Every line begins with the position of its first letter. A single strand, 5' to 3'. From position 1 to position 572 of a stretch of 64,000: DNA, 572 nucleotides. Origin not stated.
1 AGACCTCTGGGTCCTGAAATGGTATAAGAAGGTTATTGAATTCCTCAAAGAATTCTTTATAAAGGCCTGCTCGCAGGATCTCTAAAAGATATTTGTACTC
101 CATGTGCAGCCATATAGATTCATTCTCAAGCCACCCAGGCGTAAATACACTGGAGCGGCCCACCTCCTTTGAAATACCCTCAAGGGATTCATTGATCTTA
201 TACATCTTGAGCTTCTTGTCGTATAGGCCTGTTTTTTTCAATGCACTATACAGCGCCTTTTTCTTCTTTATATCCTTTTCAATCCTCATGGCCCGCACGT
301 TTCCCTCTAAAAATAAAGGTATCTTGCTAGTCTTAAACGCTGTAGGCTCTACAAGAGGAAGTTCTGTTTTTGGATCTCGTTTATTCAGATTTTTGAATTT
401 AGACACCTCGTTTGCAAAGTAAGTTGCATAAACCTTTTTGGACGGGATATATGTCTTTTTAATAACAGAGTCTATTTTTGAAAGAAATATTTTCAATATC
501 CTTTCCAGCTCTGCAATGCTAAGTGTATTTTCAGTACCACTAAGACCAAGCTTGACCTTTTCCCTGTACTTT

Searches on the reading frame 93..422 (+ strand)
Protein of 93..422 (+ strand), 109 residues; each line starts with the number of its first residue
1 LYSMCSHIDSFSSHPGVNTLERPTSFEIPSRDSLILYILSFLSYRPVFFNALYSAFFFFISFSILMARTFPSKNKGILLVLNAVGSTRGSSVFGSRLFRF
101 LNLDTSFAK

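Call 74: search_protein_families(library=pfam, alignment_id=A2, max_evalue=0.00001)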
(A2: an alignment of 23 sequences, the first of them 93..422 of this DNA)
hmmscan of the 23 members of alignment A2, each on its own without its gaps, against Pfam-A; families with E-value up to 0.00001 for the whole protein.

A. member 1, window:93-422:+ (109 aa): 0 families

B. families by the number of members that match (of 23 scanned): 40 families (the first 25 are shown)
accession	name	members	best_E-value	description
PF02915.23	Rubrerythrin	2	1.2e-29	Rubrerythrin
PF21349.2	RUBY_RBDX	2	3.9e-14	Rubrerythrin, rubredoxin-like domain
PF00873.25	ACR_tran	1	9.7e-224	AcrB/AcrD/AcrF family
PF03063.25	Prismane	1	1.2e-142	Prismane/CO dehydrogenase family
PF02110.20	HK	1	2.7e-78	Hydroxyethylthiazole kinase family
PF00902.23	TatC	1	3.3e-71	Sec-independent protein translocase protein (TatC)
PF01946.23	Thi4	1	5.4e-71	Thi4 family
PF22175.2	Ogg-HhH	1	1.7e-61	8-oxoguanine DNA glycosylase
PF02581.23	TMP-TENI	1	1e-58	Thiamine monophosphate synthase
PF01613.24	Flavin_Reduct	1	5.3e-32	Flavin reductase like domain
PF16576.10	HlyD_D23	1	2.1e-30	Barrel-sandwich domain of CusB or HlyD membrane-fusion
PF02082.26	Rrf2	1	3.5e-29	Iron-dependent Transcriptional regulator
PF13192.12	Thioredoxin_3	1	2.3e-28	Thioredoxin domain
PF19583.5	ODP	1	1.8e-25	ODP family beta lactamase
PF00301.25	Rubredoxin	1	1.4e-24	Rubredoxin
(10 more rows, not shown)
